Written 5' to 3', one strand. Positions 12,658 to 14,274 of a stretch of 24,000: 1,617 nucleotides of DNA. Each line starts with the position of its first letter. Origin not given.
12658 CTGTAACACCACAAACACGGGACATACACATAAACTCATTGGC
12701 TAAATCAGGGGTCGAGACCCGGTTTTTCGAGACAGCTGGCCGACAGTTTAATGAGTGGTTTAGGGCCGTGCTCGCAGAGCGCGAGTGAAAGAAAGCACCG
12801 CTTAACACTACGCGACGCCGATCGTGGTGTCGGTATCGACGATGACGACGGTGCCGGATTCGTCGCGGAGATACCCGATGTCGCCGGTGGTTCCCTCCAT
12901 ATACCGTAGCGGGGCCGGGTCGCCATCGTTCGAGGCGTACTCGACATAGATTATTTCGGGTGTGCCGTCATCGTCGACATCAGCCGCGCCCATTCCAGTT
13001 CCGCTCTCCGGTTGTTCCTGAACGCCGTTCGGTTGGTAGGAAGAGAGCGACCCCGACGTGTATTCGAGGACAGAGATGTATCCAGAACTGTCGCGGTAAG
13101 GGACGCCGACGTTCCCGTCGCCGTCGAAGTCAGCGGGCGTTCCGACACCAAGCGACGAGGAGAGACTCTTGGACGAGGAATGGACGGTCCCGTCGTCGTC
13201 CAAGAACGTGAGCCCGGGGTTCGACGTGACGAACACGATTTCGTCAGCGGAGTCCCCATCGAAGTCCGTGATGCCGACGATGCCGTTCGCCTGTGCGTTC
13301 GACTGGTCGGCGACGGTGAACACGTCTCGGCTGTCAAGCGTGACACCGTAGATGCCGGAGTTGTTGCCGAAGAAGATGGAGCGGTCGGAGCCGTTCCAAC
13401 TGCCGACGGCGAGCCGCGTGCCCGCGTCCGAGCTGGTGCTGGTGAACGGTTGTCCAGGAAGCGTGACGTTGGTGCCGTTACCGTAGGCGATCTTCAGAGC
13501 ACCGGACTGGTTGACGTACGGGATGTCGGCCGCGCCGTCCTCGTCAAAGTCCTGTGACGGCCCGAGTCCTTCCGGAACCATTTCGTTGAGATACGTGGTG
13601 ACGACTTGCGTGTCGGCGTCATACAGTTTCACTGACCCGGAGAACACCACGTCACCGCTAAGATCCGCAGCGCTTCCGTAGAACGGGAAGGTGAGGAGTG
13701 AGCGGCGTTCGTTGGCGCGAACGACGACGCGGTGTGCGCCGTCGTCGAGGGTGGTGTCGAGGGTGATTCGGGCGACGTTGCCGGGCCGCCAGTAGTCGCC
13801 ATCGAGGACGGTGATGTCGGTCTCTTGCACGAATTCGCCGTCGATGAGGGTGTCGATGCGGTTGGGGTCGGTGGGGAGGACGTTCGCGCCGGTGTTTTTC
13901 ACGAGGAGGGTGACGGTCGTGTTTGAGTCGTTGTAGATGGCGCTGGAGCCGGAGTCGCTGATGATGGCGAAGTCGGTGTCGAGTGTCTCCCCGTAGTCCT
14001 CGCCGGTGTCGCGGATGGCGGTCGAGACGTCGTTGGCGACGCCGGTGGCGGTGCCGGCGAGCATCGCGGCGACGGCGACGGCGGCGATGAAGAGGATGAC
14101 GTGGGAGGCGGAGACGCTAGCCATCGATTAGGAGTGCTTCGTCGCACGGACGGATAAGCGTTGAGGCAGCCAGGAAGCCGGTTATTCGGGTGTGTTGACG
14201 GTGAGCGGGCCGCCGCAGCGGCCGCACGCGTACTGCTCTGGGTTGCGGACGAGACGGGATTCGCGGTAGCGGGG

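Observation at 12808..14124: ArlG (FlaG) paralogue fused to a roughly 290-aa FG-GAP/VCBS-type repeat domain, directly upstream of the archaellin gene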

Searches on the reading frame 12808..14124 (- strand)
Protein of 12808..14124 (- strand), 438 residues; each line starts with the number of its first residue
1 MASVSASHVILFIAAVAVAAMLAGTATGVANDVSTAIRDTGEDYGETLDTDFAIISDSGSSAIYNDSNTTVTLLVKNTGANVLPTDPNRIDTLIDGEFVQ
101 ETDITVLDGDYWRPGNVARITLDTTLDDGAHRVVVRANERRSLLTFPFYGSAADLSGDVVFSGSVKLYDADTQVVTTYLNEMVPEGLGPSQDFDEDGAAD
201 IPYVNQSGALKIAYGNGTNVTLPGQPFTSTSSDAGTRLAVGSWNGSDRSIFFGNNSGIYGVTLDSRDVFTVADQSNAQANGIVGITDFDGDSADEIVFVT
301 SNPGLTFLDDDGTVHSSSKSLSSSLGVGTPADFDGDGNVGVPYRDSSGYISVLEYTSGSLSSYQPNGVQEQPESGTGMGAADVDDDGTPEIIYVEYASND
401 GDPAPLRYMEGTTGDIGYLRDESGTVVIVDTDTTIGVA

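Call 5: search_protein_families(library=pfam, proteins=[window:12808-14124:-], max_evalue=1)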
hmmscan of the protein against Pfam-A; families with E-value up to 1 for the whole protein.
window:12808-14124:- (438 aa): 5 families
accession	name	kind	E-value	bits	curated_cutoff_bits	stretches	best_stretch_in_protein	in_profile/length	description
PF01917.21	Arch_flagellin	-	7.6e-22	78.8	29.5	1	2-137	1-152/162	Archaebacterial flagellin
PF13517.12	FG-GAP_3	-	2.4e-09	38.1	26.9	3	332-392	1-60/61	FG-GAP-like repeat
PF23319.1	CobW_C_DAAF9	-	0.021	15.1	27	1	141-180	25-64/69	DAAF9 CobW_C-like domain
PF07705.17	CARDB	-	0.052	14.2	22.7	1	51-109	3-59/101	CARDB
PF14564.11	Membrane_bind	-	0.15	12.9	25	0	157-192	64-96/110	Membrane binding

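Call 6: search_protein_families(library=ncbifam, proteins=[window:12808-14124:-], max_evalue=0.1)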
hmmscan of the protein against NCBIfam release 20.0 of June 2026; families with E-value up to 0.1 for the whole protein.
window:12808-14124:- (438 aa): 3 families
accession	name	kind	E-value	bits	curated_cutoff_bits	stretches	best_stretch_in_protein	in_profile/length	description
NF052591.1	ArlG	equivalog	5.8e-47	159.4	110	1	1-146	1-148/148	archaellum stator protein ArlG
NF052590.1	ArlF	equivalog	7.1e-15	55.4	110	1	3-135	4-131/137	archaellum stator protein ArlF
NF052506.1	PA5033_fam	subfamily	0.00022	20.1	100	1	281-364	116-198/284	PA5033 family protein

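Call 10: find_homologous_proteins(query=window:12808-14124:-)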
Query window:12808-14124:- (438 aa): 23 proteins with E <= 0.001 among 8000 candidates.
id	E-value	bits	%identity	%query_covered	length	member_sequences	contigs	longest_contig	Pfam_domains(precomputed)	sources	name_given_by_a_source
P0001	1.6e-278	941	100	100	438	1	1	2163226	PF13517.13,PF01917.22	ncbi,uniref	ncbi:hypothetical protein [Salarchaeum japonicum]|uniref:hypothetical protein n=1 Tax=Salarchaeum ja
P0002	2.4e-251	852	89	100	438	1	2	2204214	PF13517.13,PF01917.22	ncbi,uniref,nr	ncbi:hypothetical protein [Salarchaeum japonicum]|uniref:Uncharacterized protein n=1 Tax=Salarchaeum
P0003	9.7e-144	497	63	96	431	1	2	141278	PF13517.13,PF01917.22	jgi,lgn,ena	-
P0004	4.9e-130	452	58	96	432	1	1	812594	PF01839.30,PF13517.13,PF01917.22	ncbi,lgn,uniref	ncbi:hypothetical protein U3A55_13230 [Salarchaeum sp. III]|uniref:hypothetical protein n=1 Tax=Sala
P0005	5.5e-121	422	52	98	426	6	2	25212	PF13517.13,PF01917.22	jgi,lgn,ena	-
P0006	8.0e-79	283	42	98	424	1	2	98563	PF13517.13,PF01917.22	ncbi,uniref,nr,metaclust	ncbi:hypothetical protein MBEHAL_0059 [Halarchaeum acidiphilum MH1-52-1]|uniref:Uncharacterized prot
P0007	2.4e-71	259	40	98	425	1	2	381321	PF13517.13,PF01917.22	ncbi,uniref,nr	ncbi:archaellum component FlaG (FlaF/FlaG flagellin family) [Halarchaeum rubridurum]|uniref:Archaell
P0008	5.0e-48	182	34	95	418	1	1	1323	PF01917.22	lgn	-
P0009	9.6e-47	178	36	92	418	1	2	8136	PF01917.22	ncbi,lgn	-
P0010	2.3e-22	97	35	62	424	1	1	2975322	PF13517.13,PF07790.17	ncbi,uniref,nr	ncbi:type IV pilin [Haloarcula sp. GH36]|uniref:type IV pilin n=1 Tax=Haloarcula montana TaxID=31117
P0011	3.9e-19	87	31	64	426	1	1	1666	PF13517.13,PF07790.17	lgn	-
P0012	6.7e-19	86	33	60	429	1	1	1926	PF13517.13,PF07790.17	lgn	-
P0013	7.0e-19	86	34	56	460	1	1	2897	PF13517.13,PF07790.17,PF23960.3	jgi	-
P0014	4.6e-18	83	32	52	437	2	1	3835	PF07790.17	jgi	jgi:FlaG/FlaF family flagellin (archaellin)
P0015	5.9e-18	83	35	60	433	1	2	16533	PF13517.13,PF07790.17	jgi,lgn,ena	jgi:hypothetical protein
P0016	1.5e-17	81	33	44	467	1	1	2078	PF13517.13,PF07790.17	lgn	-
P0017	6.8e-17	79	34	54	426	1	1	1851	PF13517.13,PF07790.17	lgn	-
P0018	2.9e-16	77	33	58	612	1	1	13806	PF13517.13,PF23922.2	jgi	jgi:hypothetical protein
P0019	3.6e-15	74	31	55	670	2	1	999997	-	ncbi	-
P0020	8.3e-15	72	35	58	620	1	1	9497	PF13517.13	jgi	jgi:hypothetical protein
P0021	1.2e-14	72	33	48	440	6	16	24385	PF13517.13,PF07790.17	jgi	jgi:flagellin-like protein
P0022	5.5e-14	70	32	50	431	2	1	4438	PF13517.13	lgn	-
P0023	2.7e-12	64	32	53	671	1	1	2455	PF13517.13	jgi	jgi:hypothetical protein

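Call 13: find_encoding_contigs(protein=P0007, flank=10000, max_places=2)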
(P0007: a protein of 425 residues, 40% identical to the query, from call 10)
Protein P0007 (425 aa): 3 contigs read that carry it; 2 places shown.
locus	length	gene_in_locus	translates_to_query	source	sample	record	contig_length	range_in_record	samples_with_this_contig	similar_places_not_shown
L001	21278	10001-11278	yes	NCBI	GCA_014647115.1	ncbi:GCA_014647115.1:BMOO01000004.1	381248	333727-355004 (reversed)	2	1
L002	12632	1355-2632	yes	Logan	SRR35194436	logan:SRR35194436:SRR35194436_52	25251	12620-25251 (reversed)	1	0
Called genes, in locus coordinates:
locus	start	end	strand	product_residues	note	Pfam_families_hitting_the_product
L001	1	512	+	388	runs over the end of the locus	PF02749:QRPTase_N, PF01729:QRPTase_C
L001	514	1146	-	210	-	PF01871:AMMECR1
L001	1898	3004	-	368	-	PF02073:Peptidase_M29, PF26233:NicX (weak)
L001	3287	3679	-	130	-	PF00571:CBS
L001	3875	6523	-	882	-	PF00133:tRNA-synt_1, PF09334:tRNA-synt_1g, PF08264:Anticodon_1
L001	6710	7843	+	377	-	PF01497:Peripla_BP_2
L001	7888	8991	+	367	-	PF01032:FecCD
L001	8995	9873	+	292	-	PF00005:ABC_tran, PF02463:SMC_N, PF09818:ABC_ATPase (faint), PF13304:AAA_21 (weak)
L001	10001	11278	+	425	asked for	PF01917:Flagellin_arch-type, PF13517:FG-GAP_3 (faint)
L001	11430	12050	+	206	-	PF01917:Flagellin_arch-type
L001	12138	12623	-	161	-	PF24332:DUF7500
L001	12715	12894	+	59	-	-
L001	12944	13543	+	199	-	PF26490:DUF8159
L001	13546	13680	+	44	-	-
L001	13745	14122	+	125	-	-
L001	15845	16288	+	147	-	PF01917:Flagellin_arch-type (weak)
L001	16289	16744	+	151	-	PF01917:Flagellin_arch-type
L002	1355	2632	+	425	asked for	PF01917:Flagellin_arch-type, PF13517:FG-GAP_3 (faint)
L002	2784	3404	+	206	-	PF01917:Flagellin_arch-type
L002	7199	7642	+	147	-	PF01917:Flagellin_arch-type (weak)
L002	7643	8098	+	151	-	PF01917:Flagellin_arch-type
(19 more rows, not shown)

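Call 14: find_encoding_contigs(protein=P0004, flank=10000, max_places=2)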
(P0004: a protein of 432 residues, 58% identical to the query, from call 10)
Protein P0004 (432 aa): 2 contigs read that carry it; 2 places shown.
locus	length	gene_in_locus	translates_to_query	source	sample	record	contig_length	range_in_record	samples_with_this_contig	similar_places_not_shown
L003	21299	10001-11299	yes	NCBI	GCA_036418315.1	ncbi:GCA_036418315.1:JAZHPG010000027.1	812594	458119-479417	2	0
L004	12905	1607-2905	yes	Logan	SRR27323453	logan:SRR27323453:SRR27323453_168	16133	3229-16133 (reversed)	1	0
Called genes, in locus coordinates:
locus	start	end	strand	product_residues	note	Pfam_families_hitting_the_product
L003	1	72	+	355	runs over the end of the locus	-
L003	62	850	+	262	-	PF19866:DUF6339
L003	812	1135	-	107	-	PF12161:HsdM_N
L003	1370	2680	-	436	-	PF01555:N6_N4_Mtase (faint)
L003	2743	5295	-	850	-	PF13589:HATPase_c_3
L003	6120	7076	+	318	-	PF24038:DUF7347, PF12840:HTH_20 (weak), PF24042:DUF7351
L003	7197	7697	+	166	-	PF01613:Flavin_Reduct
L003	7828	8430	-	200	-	PF00081:Sod_Fe_N, PF02777:Sod_Fe_C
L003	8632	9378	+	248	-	PF02678:Pirin, PF05726:Pirin_C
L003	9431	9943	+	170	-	PF10263:SprT-like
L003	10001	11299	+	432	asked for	PF01917:Flagellin_arch-type, PF13517:FG-GAP_3 (faint), PF01839:FG-GAP (faint)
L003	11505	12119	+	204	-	PF01917:Flagellin_arch-type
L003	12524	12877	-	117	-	-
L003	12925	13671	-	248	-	-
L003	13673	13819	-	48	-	-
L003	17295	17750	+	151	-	PF01917:Flagellin_arch-type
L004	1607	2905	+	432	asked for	PF01917:Flagellin_arch-type, PF13517:FG-GAP_3 (faint), PF01839:FG-GAP (faint)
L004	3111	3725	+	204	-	PF01917:Flagellin_arch-type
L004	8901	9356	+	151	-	PF01917:Flagellin_arch-type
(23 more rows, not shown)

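Call 16: find_encoding_contigs(protein=P0009, flank=10000, max_places=2)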
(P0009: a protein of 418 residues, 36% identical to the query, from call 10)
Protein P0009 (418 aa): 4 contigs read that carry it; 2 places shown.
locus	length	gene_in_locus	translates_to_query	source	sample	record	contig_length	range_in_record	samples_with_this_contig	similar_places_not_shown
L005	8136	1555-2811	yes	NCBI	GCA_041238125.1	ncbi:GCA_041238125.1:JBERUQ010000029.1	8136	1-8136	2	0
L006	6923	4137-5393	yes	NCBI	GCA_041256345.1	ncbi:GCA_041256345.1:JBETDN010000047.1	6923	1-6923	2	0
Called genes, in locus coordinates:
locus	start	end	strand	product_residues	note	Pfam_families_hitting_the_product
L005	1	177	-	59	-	?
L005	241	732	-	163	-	PF00571:CBS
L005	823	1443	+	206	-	-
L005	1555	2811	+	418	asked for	PF01917:Flagellin_arch-type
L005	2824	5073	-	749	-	PF00390:malic, PF03949:Malic_M, PF01515:PTA_PTB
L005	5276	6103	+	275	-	PF02628:COX15-CtaA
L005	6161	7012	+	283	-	PF00497:SBP_bac_3, PF10613:Lig_chan-Glu_bd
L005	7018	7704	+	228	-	PF00528:BPD_transp_1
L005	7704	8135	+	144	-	?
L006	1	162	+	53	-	?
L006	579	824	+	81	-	PF26071:DUF8028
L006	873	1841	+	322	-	PF00248:Aldo_ket_red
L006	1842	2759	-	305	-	PF00892:EamA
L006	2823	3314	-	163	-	PF00571:CBS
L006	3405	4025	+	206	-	-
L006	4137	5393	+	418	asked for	PF01917:Flagellin_arch-type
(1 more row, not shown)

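Call 17: find_encoding_contigs(protein=P0010, flank=10000, max_places=1)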
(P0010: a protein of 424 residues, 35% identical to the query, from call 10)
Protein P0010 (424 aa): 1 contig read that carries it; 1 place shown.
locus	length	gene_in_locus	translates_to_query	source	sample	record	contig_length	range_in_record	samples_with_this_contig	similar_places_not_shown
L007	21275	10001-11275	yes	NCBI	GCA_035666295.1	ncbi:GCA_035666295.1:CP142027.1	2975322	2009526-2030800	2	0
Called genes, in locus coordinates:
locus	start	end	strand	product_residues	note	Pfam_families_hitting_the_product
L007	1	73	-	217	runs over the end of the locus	PF00070:Pyr_redox, PF01262:AlaDh_PNT_C (weak), PF01266:DAO (weak), PF01494:FAD_binding_3 (weak), PF02254:TrkA_N, PF03435:Sacchrp_dh_NADP (weak), PF13241:NAD_binding_7, PF02080:TrkA_C, +2 more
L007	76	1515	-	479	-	PF03845:Spore_permease (faint), PF13520:AA_permease_2, PF00324:AA_permease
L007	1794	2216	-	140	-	PF20791:Acyl-ACP_TE_C (weak), PF13279:4HBT_2, PF03061:4HBT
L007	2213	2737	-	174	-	PF01625:PMSR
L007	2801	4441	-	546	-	PF00329:Complex1_30kDa, PF00346:Complex1_49kDa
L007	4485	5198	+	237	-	PF24278:HVO_0513_N, PF04967:HTH_10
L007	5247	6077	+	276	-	PF01261:AP_endonuc_2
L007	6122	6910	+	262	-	PF13489:Methyltransf_23, PF01209:Ubie_methyltran (faint), PF07021:MetW, PF13847:Methyltransf_31 (weak), PF08241:Methyltransf_11, PF08242:Methyltransf_12, PF13649:Methyltransf_25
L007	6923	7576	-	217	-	PF23378:DUF7095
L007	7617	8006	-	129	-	-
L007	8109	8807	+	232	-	-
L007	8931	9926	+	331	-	PF22082:TtuA_LIM_N, PF01171:ATP_bind_3, PF01507:PAPS_reduct (faint)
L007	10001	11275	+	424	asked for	PF07790:Pilin_N, PF13517:FG-GAP_3 (weak)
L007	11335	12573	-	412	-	PF00091:Tubulin, PF12327:FtsZ_C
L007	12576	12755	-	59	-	PF01402:RHH_1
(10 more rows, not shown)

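Call 18: search_protein_families(library=pfam, proteins=[L005:823-1443:+, P0009, P0010, P0018, P0019], max_evalue=1)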
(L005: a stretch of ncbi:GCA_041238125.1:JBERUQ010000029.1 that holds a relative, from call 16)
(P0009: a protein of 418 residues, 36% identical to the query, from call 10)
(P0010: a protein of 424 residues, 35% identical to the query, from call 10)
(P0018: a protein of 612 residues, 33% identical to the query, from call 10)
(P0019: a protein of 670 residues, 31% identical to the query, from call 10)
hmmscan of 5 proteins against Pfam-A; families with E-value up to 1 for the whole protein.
L005:823-1443:+ (206 aa): 3 families
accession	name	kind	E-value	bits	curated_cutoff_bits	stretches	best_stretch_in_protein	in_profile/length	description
PF13456.12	RVT_3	-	0.0033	17.8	21.6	1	36-86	2-55/123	Reverse transcriptase-like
PF00075.30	RNase_H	-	0.06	14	25.8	1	32-86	4-57/141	RNase H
PF11061.14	Tsr0524-like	-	0.28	11.5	25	1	43-57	37-51/61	Cytochrome b6f, subunit Tsr0524-like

P0009 (418 aa): 3 families
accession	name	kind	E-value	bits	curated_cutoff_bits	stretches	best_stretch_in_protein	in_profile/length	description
PF01917.21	Arch_flagellin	-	7.3e-23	82.1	29.5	1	3-148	2-162/162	Archaebacterial flagellin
PF01839.29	FG-GAP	-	0.002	18.4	22.1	1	282-298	4-20/37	FG-GAP repeat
PF12256.14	TcdB_toxin_midN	-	0.089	12.5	24.8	1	267-307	14-54/181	Insecticide toxin TcdB middle/N-terminal region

P0010 (424 aa): 6 families
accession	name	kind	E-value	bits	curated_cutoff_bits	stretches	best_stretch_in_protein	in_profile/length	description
PF07790.16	Pilin_N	-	3.9e-11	44.1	25.2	1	11-77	1-70/78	Archaeal Type IV pilin, N-terminal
PF13517.12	FG-GAP_3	-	3.7e-10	40.7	26.9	3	274-330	1-59/61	FG-GAP-like repeat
PF23960.2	DUF7289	-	0.00012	22.2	27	1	11-47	1-37/238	Family of unknown function (DUF7289)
PF23928.1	DUF7266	-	0.00015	21.9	27.6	1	10-36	3-29/145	Family of unknown function (DUF7266)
PF01839.29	FG-GAP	-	0.055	13.8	22.1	2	367-393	4-27/37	FG-GAP repeat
PF16743.10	PliI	-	0.1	12.7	27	0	369-395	63-89/123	Periplasmic lysozyme inhibitor of I-type lysozyme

P0018 (612 aa): 2 families
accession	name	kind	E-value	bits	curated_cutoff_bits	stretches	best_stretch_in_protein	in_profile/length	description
PF13517.12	FG-GAP_3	-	1.1e-07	32.8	26.9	3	474-527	1-57/61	FG-GAP-like repeat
PF23922.1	DUF7261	-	5.3e-06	27.2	27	1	16-138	2-127/169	Family of unknown function (DUF7261)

P0019 (670 aa): 0 families

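Call 19: search_protein_families(library=ncbifam, proteins=[L005:823-1443:+, P0009, P0008, P0006, P0007, P0010, P0018, P0019], max_evalue=0.1)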
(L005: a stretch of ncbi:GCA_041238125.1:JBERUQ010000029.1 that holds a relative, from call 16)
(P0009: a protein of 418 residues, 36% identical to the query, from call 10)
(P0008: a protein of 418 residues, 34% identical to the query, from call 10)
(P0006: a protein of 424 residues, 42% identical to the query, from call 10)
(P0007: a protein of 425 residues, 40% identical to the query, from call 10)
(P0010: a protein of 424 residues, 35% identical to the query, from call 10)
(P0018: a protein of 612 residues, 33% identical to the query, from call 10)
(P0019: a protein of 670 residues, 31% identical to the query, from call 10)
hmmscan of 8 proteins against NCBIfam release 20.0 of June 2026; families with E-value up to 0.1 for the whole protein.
L005:823-1443:+ (206 aa): 2 families
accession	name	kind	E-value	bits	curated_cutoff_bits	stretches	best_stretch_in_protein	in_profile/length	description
NF005822.0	PRK07708.1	equivalog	0.041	13.4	175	1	30-87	72-134/220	hypothetical protein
NF005567.0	PRK07238.1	equivalog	0.058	12.7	326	1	45-101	19-74/378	bifunctional RNase H/acid phosphatase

P0009 (418 aa): 3 families
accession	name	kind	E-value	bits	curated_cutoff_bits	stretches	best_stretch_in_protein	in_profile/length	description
NF052591.1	ArlG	equivalog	1.2e-46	158.4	110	1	1-148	1-148/148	archaellum stator protein ArlG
NF052590.1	ArlF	equivalog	2.1e-11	44.2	110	1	3-140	4-135/137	archaellum stator protein ArlF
NF006325.0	PRK08541.1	subfamily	0.016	15.1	210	1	9-83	17-90/221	flagellin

P0008 (418 aa): 3 families
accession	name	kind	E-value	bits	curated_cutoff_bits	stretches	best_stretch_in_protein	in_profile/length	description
NF052591.1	ArlG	equivalog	1.7e-46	157.9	110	1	1-148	1-148/148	archaellum stator protein ArlG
NF052590.1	ArlF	equivalog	1.6e-11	44.5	110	1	3-140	4-135/137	archaellum stator protein ArlF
NF006325.0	PRK08541.1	subfamily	0.00069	19.5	210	1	9-85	17-93/221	flagellin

P0006 (424 aa): 4 families
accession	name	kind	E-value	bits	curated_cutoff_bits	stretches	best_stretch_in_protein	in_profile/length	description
NF052591.1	ArlG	equivalog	1.4e-37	129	110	1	1-145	1-148/148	archaellum stator protein ArlG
NF052590.1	ArlF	equivalog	6.8e-09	36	110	1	3-136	4-133/137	archaellum stator protein ArlF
NF052506.1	PA5033_fam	subfamily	1.8e-05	23.7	100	1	259-393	137-274/284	PA5033 family protein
TIGR02059.1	swm_rep_I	domain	0.017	15.3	40.1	1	77-108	40-73/101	cyanobacterial long protein repeat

P0007 (425 aa): 3 families
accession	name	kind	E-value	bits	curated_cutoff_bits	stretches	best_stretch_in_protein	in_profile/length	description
NF052591.1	ArlG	equivalog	1e-37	129.4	110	1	1-145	1-148/148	archaellum stator protein ArlG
NF052590.1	ArlF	equivalog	7.1e-09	35.9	110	1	3-136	4-133/137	archaellum stator protein ArlF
TIGR02059.1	swm_rep_I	domain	0.018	15.2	40.1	1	68-108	31-73/101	cyanobacterial long protein repeat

P0010 (424 aa): 2 families
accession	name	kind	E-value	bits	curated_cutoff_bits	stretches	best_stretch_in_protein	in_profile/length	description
TIGR02537.2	arch_flag_Nterm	domain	0.00046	19.7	20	1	10-40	2-32/33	archaellin/type IV pilin N-terminal domain-containing protein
NF052506.1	PA5033_fam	subfamily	0.02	13.7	100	0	266-301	27-61/284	PA5033 family protein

P0018 (612 aa): 1 family
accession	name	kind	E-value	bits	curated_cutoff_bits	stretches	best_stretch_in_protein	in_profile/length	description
NF052506.1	PA5033_fam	subfamily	4.5e-06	25.7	100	1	380-592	31-239/284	PA5033 family protein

P0019 (670 aa): 2 families
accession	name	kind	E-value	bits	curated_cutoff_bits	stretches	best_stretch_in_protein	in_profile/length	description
TIGR03598.1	GTPase_YsxC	equivalog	0.026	14.2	124.45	0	222-254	9-41/186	ribosome biogenesis GTP-binding protein YihA/YsxC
TIGR02281.1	clan_AA_DTGA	subfamily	0.095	12.9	57.95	0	277-320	7-48/121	TIGR02281 family clan AA aspartic protease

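Call 25: search_protein_representatives(alignment_id=A1)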
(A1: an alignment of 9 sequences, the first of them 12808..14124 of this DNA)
Query: 9 sequences, 425 profile positions. Proteins with E-value up to 0.001 (for the whole library): 8208; up to 1e-10: 1624; up to 1e-30: 315. The best 150 are listed.
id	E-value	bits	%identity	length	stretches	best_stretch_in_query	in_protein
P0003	2.4e-185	632.7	-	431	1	1-425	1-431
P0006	6.6e-180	614.8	-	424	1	1-425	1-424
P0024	9.8e-135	466.0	-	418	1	1-425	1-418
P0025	5.2e-106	371.4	-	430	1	1-425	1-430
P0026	1.4e-97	343.6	-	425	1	7-425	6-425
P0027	1.9e-90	320.1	-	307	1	2-306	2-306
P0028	7.0e-82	291.9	-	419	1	17-423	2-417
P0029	2.1e-81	290.3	-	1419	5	156-424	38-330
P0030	1.7e-78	280.7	-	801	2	151-415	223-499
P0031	1.7e-78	280.7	-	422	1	1-425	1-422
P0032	4.7e-73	262.8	-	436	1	7-423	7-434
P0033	4.0e-71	256.4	-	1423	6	231-424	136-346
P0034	2.9e-70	253.6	-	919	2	166-414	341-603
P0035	2.4e-68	247.3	-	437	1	1-425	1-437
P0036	7.7e-67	242.3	-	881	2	150-424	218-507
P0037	2.2e-64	234.2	-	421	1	3-425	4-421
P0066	1.1e-52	195.7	-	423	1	5-425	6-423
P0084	3.3e-50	187.5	-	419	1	3-425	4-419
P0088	9.7e-50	186.0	-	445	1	1-423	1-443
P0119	9.2e-46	172.9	-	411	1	38-425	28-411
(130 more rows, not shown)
